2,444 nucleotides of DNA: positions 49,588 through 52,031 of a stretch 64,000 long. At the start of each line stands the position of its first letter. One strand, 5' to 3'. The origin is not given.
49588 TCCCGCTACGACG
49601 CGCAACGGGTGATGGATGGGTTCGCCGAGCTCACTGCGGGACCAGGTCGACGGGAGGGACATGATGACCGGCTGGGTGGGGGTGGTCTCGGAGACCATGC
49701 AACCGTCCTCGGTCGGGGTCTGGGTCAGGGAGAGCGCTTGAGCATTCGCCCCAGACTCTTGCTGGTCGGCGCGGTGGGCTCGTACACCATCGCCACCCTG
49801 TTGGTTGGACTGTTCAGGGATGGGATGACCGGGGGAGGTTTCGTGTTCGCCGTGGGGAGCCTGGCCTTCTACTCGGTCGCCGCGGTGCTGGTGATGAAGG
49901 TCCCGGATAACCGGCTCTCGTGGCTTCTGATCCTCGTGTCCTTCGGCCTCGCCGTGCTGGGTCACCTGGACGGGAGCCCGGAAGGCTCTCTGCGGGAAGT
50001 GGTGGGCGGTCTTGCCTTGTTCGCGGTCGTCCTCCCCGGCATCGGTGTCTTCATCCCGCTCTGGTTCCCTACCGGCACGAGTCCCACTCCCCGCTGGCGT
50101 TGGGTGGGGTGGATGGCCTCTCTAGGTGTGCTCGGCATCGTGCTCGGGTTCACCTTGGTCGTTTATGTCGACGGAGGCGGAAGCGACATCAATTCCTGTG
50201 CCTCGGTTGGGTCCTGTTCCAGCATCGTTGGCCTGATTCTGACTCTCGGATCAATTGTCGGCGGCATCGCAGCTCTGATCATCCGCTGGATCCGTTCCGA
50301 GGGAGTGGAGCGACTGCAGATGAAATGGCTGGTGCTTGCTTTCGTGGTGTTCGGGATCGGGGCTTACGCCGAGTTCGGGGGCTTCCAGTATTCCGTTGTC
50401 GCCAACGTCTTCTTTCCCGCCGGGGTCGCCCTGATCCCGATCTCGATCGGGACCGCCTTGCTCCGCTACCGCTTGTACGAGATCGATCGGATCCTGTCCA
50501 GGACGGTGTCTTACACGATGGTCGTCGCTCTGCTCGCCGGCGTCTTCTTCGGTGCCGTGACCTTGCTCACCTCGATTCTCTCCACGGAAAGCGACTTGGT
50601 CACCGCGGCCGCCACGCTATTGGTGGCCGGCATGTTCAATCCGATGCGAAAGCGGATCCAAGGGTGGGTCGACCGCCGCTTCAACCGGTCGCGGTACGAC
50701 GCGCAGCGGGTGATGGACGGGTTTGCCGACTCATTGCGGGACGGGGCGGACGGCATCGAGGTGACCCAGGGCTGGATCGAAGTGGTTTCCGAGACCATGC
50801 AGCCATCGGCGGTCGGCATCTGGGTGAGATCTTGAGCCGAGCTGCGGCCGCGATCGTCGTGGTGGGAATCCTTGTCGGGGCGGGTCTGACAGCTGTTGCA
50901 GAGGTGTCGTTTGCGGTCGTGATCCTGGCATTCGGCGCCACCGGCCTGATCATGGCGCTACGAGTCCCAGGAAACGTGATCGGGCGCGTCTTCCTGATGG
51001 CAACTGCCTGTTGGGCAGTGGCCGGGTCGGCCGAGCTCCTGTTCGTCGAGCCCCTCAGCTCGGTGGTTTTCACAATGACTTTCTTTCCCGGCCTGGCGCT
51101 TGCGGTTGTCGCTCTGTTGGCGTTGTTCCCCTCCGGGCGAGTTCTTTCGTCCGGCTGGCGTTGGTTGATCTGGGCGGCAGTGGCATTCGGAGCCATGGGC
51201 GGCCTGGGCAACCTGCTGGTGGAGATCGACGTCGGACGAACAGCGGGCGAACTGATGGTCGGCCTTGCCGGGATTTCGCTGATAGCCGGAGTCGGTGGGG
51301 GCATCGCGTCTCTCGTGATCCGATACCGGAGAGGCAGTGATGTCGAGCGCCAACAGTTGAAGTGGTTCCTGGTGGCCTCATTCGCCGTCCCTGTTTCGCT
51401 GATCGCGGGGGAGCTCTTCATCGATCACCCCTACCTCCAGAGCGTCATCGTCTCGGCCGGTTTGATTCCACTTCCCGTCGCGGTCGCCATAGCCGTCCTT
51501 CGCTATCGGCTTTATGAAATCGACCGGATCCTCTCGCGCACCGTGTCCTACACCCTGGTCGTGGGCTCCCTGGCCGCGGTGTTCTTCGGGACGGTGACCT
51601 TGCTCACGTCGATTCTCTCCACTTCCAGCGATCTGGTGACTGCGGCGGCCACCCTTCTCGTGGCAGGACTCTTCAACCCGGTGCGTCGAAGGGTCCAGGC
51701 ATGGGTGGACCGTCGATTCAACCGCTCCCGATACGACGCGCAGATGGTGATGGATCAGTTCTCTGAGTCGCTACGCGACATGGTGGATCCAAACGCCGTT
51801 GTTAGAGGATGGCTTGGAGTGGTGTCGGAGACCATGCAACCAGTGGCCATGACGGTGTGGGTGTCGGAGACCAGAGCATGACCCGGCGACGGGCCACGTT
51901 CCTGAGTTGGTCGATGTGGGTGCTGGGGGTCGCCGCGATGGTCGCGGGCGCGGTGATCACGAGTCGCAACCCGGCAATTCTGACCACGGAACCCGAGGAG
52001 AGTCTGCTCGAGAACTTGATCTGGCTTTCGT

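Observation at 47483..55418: Five translationally coupled, output-less membrane 'sensor module' paralogs upstream of one SpoIIE-phosphatase/kinase fusion and two STAS proteins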

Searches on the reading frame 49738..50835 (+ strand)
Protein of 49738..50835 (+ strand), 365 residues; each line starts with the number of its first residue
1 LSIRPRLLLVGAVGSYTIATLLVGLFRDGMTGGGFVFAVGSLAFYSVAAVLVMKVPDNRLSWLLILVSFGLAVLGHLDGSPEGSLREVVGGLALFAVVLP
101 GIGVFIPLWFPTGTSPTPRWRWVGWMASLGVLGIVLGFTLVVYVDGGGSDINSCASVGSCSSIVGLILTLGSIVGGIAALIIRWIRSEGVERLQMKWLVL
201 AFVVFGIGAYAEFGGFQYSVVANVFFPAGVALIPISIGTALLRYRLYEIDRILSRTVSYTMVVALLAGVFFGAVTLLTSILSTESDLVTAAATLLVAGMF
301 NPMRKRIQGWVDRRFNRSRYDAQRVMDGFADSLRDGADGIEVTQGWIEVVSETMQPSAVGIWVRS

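Call 5: search_protein_families(library=pfam, proteins=[window:49738-50835:+], max_evalue=0.1)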
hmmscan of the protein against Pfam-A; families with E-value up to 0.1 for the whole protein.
window:49738-50835:+ (365 aa): 0 families

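Call 6: search_protein_families(library=ncbifam, proteins=[window:49738-50835:+], max_evalue=0.1)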
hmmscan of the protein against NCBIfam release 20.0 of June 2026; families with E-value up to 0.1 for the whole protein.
window:49738-50835:+ (365 aa): 2 families
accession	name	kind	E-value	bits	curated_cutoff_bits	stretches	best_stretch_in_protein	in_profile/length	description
TIGR02916.1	PEP_his_kin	equivalog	0.02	13.5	300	0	287-365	268-346/679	XrtA/PEP-CTERM system histidine kinase PrsK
NF038018.1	qmoC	equivalog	0.062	12.8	300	0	104-224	241-359/360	quinone-interacting membrane-bound oxidoreductase complex subunit QmoC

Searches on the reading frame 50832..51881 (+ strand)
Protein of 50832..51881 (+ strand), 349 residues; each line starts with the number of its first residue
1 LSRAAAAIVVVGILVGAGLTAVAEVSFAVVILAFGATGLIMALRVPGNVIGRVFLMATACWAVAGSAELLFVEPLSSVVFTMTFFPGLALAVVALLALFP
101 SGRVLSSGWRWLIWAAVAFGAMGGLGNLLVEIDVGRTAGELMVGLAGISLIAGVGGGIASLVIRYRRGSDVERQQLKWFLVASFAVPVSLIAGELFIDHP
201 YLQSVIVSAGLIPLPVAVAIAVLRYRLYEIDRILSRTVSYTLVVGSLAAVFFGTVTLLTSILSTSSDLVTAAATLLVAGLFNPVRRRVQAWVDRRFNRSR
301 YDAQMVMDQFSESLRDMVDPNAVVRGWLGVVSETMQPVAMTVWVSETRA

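Call 5: search_protein_families(library=pfam, proteins=[window:50832-51881:+], max_evalue=0.1)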
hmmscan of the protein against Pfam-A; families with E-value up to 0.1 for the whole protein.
window:50832-51881:+ (349 aa): 0 families

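Call 6: search_protein_families(library=ncbifam, proteins=[window:50832-51881:+], max_evalue=0.1)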
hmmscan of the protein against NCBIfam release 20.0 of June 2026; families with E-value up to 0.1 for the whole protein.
window:50832-51881:+ (349 aa): 1 family
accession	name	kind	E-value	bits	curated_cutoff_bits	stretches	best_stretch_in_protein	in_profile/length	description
NF008480.0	PRK11380.1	equivalog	0.055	12.9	386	0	241-336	43-139/353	hypothetical protein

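Call 7: find_homologous_proteins(query=window:50832-51881:+, max_evalue=0.00001)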
Query window:50832-51881:+ (349 aa): 3617 proteins with E <= 0.00001 among 8000 candidates; the best 120 are listed.
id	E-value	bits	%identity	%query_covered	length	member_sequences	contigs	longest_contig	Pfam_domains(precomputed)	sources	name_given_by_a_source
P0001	1.2e-205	700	100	97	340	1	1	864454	-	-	-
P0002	1.7e-182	624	88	99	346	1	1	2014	-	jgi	jgi:hypothetical protein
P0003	2.1e-113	397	57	99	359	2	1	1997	-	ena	-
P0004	2.3e-105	370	55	92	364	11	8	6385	-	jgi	jgi:hypothetical protein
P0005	5.1e-103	363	53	96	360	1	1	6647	-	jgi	jgi:hypothetical protein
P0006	4.7e-101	356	54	93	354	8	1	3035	-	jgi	jgi:hypothetical protein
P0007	2.5e-99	351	61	79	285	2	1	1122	-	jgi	jgi:hypothetical protein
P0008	3.3e-96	340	51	98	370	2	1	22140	-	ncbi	-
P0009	5.6e-95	336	51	98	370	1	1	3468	-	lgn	-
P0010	6.6e-94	333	53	95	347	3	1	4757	-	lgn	-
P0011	1.8e-93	331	50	97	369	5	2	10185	-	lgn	-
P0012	2.8e-93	331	53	95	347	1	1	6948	-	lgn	-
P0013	2.7e-73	265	42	89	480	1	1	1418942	-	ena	-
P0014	2.9e-73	265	44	92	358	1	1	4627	-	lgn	-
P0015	4.1e-68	248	43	93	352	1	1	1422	-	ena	-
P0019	9.6e-66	240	44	93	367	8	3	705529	-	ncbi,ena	-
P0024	1.8e-63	233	42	97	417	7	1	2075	PF16927.12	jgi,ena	jgi:hypothetical protein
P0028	6.0e-62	228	45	87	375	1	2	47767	-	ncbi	ncbi:MAG: hypothetical protein WED83_00230 [Acidimicrobiia bacterium]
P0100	2.0e-57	213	41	96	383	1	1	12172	PF16927.12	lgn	-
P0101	2.0e-57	213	41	96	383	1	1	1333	PF16927.12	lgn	-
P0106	2.9e-57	212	45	75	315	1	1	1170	PF16927.12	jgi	jgi:hypothetical protein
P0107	3.0e-57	212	41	96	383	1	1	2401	PF16927.12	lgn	-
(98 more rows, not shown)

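Call 9: find_encoding_contigs(protein=P0028, flank=10000, max_places=3)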
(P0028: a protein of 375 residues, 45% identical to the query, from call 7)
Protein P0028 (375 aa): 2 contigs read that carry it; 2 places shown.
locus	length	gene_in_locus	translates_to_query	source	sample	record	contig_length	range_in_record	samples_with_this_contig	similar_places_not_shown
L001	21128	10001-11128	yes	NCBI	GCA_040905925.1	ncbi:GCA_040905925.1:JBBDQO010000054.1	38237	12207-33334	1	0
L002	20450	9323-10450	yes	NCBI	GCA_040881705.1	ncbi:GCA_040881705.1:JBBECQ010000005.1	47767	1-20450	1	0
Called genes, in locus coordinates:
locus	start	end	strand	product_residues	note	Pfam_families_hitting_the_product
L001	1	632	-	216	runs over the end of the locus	PF00072:Response_reg, PF00196:GerE, PF08281:Sigma70_r4_2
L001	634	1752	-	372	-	-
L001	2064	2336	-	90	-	-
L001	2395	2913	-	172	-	-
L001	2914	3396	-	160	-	-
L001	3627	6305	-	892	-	PF03704:BTAD, PF00515:TPR_1 (faint), PF07719:TPR_2 (faint), PF13176:TPR_7 (faint), PF13428:TPR_14 (faint), PF13181:TPR_8 (faint), PF13191:AAA_16, PF13424:TPR_12 (weak)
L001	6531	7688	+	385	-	-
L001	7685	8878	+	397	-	-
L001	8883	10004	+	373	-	-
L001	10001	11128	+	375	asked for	-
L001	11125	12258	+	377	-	-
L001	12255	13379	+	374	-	-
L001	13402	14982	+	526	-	PF01590:GAF (weak), PF13185:GAF_2 (weak), PF07228:SpoIIE, PF13581:HATPase_c_2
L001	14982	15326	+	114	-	PF01740:STAS, PF13466:STAS_2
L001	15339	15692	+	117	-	PF01740:STAS, PF13466:STAS_2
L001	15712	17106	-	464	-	PF00890:FAD_binding_2 (weak), PF01266:DAO (weak), PF01946:Thi4 (weak), PF12831:FAD_oxidored (weak), PF13450:NAD_binding_8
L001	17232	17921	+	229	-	-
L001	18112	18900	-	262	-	PF00378:ECH_1, PF16113:ECH_2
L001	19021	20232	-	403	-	PF12679:ABC2_membrane_2, PF12698:ABC2_membrane_3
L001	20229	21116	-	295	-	PF00005:ABC_tran, PF13304:AAA_21, PF13732:DrrA1-3_C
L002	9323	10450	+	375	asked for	-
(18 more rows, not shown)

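Call 10: find_encoding_contigs(protein=P0019, flank=10000, max_places=3)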
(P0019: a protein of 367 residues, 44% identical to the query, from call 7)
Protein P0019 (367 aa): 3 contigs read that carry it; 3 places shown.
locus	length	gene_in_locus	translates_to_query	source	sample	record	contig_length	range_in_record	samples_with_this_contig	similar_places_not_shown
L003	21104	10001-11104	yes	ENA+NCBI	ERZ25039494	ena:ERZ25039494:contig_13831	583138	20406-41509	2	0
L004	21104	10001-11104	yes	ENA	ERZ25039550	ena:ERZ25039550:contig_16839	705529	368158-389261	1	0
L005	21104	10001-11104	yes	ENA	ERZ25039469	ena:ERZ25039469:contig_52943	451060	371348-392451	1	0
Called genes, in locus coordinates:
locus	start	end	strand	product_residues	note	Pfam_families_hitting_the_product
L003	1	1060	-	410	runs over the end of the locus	-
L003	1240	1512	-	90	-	-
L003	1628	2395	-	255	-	-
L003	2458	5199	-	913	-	PF13428:TPR_14 (faint), PF03704:BTAD, PF00515:TPR_1 (faint), PF07719:TPR_2 (faint), PF13181:TPR_8 (faint), PF13431:TPR_17 (faint), PF13191:AAA_16, PF13424:TPR_12, +2 more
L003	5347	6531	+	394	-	-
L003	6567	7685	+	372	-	-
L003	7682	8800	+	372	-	PF16927:HisKA_7TM (weak)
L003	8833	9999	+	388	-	-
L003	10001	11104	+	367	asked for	-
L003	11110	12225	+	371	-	-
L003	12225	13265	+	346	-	PF01943:Polysacc_synt (weak)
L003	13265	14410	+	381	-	-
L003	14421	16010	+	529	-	PF01590:GAF (weak), PF13185:GAF_2 (weak), PF07228:SpoIIE, PF13581:HATPase_c_2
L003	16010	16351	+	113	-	PF01740:STAS, PF13466:STAS_2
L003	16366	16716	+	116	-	PF01740:STAS, PF13466:STAS_2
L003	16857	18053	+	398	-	-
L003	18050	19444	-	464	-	PF00890:FAD_binding_2 (weak), PF01266:DAO, PF01494:FAD_binding_3 (weak), PF01593:Amino_oxidase (weak), PF01946:Thi4 (weak), PF12831:FAD_oxidored (weak), PF13450:NAD_binding_8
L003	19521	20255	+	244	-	-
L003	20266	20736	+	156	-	-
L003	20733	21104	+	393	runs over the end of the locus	-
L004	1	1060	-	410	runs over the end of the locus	-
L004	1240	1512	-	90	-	-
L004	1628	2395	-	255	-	-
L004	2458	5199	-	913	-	PF13428:TPR_14 (faint), PF03704:BTAD, PF00515:TPR_1 (faint), PF07719:TPR_2 (faint), PF13181:TPR_8 (faint), PF13431:TPR_17 (faint), PF13191:AAA_16, PF13424:TPR_12, +2 more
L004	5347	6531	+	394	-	-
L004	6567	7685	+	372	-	-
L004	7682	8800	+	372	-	PF16927:HisKA_7TM (weak)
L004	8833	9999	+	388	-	-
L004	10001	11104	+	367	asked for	-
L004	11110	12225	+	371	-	-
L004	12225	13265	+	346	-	PF01943:Polysacc_synt (weak)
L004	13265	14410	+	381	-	-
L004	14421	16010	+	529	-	PF01590:GAF (weak), PF13185:GAF_2 (weak), PF07228:SpoIIE, PF13581:HATPase_c_2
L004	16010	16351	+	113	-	PF01740:STAS, PF13466:STAS_2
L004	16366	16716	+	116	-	PF01740:STAS, PF13466:STAS_2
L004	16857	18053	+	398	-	-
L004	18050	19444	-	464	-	PF00890:FAD_binding_2 (weak), PF01266:DAO, PF01494:FAD_binding_3 (weak), PF01593:Amino_oxidase (weak), PF01946:Thi4 (weak), PF12831:FAD_oxidored (weak), PF13450:NAD_binding_8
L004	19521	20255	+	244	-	-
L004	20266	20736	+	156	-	-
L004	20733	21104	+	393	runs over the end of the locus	-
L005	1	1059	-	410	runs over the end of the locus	-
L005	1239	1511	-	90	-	-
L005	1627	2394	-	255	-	-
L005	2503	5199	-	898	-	PF03704:BTAD, PF00515:TPR_1 (faint), PF07719:TPR_2 (faint), PF13181:TPR_8 (faint), PF13432:TPR_16 (faint), PF13191:AAA_16, PF13424:TPR_12 (weak)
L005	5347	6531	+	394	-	-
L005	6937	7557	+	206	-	-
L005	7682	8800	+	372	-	PF16927:HisKA_7TM (weak)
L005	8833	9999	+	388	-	-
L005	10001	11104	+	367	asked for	-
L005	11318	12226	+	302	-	-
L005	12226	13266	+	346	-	PF01943:Polysacc_synt (weak)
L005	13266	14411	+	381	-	-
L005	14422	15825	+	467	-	PF01590:GAF (weak), PF13185:GAF_2 (weak), PF07228:SpoIIE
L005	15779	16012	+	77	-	PF13581:HATPase_c_2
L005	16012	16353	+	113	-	PF01740:STAS, PF13466:STAS_2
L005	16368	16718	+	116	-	PF01740:STAS, PF13466:STAS_2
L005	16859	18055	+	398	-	-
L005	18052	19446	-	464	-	PF00890:FAD_binding_2 (weak), PF01266:DAO, PF01494:FAD_binding_3 (weak), PF01593:Amino_oxidase (weak), PF01946:Thi4 (weak), PF12831:FAD_oxidored (weak), PF13450:NAD_binding_8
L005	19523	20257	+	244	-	-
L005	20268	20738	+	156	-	-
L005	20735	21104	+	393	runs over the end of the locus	-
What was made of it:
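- A sister assembly (L005) shows broken genes relative to L003 and L004 (call 10).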

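Call 64: predict_structure(alignment_id=A6)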
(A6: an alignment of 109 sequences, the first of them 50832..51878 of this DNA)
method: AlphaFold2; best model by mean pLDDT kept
length: 349 residues; sequences in the alignment: 109
mean_pLDDT: 84.6   pTM: 0.69
mean pLDDT of the five models: 84.6, 84.6, 82.8, 82.4, 82.1
residues with pLDDT >= 90: 180; 70-90: 100; 50-70: 60; < 50: 9
segments of 3 or more residues with pLDDT < 50: 335-340
pLDDT, mean of each block of 10 residues (from residue 1): 62 65 87 92 90 94 90 93 96 96 96 97 96 93 97 98 95 93 96 94 94 95 67 73 83 86 85 87 88 72 68 66 71 53 53
secondary structure, 60 per line:
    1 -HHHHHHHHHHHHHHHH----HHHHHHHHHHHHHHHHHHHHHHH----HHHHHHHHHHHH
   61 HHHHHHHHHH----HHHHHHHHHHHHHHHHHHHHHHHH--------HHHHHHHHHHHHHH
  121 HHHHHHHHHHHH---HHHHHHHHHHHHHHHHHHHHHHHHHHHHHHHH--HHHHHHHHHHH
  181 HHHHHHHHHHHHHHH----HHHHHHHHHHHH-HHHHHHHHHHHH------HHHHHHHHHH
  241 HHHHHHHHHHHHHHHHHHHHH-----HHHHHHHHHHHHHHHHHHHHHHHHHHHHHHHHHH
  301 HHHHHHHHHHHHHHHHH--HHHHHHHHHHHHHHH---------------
elements in order: H2-17 H22-44 H49-70 H75-98 H107-132 H136-167 H170-195 H200-211 H213-224 H231-261 H267-317 H320-334
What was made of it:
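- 50832..51881 (+): P4: about 10-TM membrane protein with a GAF-N tail. The public gene call starts at GTG 50859. The last 15 residues (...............) are unstructured (call 64).
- In the P4 model the terminal strand segment is unstructured (call 64).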

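Call 69: fold_search(model_id=the predicted structure, library=pdb)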
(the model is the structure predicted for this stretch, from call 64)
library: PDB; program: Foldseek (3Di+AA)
matches with E <= 10: 366; with E <= 0.001: 0
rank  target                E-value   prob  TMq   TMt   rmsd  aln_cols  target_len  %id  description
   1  9k6l_R                7.0e-02  0.99  0.34  0.40   9.4       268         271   10  Cryo-EM structure of GPCR16-Gi2 complex (released 2025-04-02)
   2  4xto_C                7.3e-02  0.99  0.33  0.40  10.0       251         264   12  Crystal structure of the light-driven sodium pump KR2 in the pentameric red form, pH 5.6 (released 2015-04-01)
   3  6rf0_D                8.3e-02  0.99  0.31  0.38  11.4       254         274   11  Crystal structure of the light-driven sodium pump KR2 in the pentameric "dry" form (released 2019-04-24)
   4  8iep_D                1.8e-01  0.99  0.37  0.44   9.3       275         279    9  Cryo-EM structure of GPR156C/D of G-protein free GPR156 (local refine) (released 2024-02-14)
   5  4xto_B                1.8e-01  0.97  0.33  0.40   9.8       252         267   11  Crystal structure of the light-driven sodium pump KR2 in the pentameric red form, pH 5.6 (released 2015-04-01)
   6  8rsq                  2.2e-01  0.98  0.33  0.31   6.5       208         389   16  Crystal structure of marine actinobacteria clade rhodopsin (MAR) - human GTPase Arf1 (L8K,Q71L) chimera; Ground state (released 2025-04-02)
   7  6tk1                  2.4e-01  0.94  0.32  0.39   9.9       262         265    9  Femtosecond to millisecond structural changes in a light-driven sodium pump: 20ms structure of KR2 with extrapolated, li (released 2020-05-27)
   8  4xtn_E                2.5e-01  0.97  0.34  0.42   9.8       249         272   11  Crystal structure of the light-driven sodium pump KR2 in the pentameric red form, pH 4.9 (released 2015-04-01)
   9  8iei_B                2.5e-01  0.95  0.34  0.39   8.9       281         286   11  Cryo-EM structure of GPR156A/B of G-protein free GPR156 (local refine) (released 2024-02-14)
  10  7vgv_B                2.6e-01  0.95  0.32  0.39  10.7       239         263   13  Anion free form of light-driven chloride ion-pumping rhodopsin, NM-R3, structure determined by serial femtosecond crys (released 2022-02-16)
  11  8jh0_B                3.0e-01  0.80  0.27  0.33  12.5       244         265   11  Crystal structure of the light-driven sodium pump IaNaR (released 2023-11-01)
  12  8jcv_3                3.3e-01  0.99  0.38  0.20   5.6       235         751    8  Cryo-EM structure of mGlu2-mGlu3 heterodimer in presence of LY341495 (dimerization mode II) (released 2023-06-21)
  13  6ak3_B                3.3e-01  0.16  0.15  0.17  20.5       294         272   12  Crystal structure of the human prostaglandin E receptor EP3 bound to prostaglandin E2 (released 2018-12-05)
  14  6rf9                  3.4e-01  0.92  0.31  0.38  11.3       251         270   10  Crystal structure of the Y154F mutant of the light-driven sodium pump KR2 in the monomeric form, pH 8.0 (released 2019-04-24)
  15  8iep_C                3.6e-01  0.90  0.33  0.38   9.7       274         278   10  Cryo-EM structure of GPR156C/D of G-protein free GPR156 (local refine) (released 2024-02-14)
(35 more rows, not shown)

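Call 71: search_protein_families(library=pfam, alignment_id=A6, max_evalue=0.01)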
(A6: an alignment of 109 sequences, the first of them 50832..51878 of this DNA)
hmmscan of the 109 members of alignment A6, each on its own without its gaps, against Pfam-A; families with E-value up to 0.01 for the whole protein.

A. member 1, window:50832-51878:+ (349 aa): 0 families

B. families by the number of members that match (of 109 scanned): 8 families
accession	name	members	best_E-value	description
PF16927.11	HisKA_7TM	11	1.2e-06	N-terminal 7TM region of histidine kinase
PF00689.26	Cation_ATPase_C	1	0.00035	Cation transporting ATPase, C-terminus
PF25592.1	DUF7937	1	0.00054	Domain of unknown function (DUF7937)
PF04549.19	CD47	1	0.002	CD47 transmembrane region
PF25587.1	Rv2743c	1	0.0044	Rv2743c family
PF01925.25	TauE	1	0.0049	Sulfite exporter TauE/SafE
PF25487.1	ETR1_N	1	0.0058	Ethylene receptor 1-like, N-terminal domain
PF13567.11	DUF4131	1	0.0078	Domain of unknown function (DUF4131)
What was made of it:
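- On HisKA_7TM (PF16927) membrane sensor of histidine kinases: 11 of 109 relatives hit weakly (call 71).
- Closest known: Pfam HisKA_7TM. Same: 11 of 109 P-family members give weak hits, the best at 1.2e-6 (call 71).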

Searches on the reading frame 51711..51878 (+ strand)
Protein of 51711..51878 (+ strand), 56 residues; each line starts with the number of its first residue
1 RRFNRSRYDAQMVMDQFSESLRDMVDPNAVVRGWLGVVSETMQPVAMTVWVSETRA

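Call 21: search_protein_families(library=pfam, proteins=[window:51711-51878:+], max_evalue=10)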
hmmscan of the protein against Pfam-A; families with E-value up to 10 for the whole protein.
seq(56 aa): 0 families
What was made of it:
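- On GAF domain (PF01590 / PF13185): The P tail alone gives no hit (call 21).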
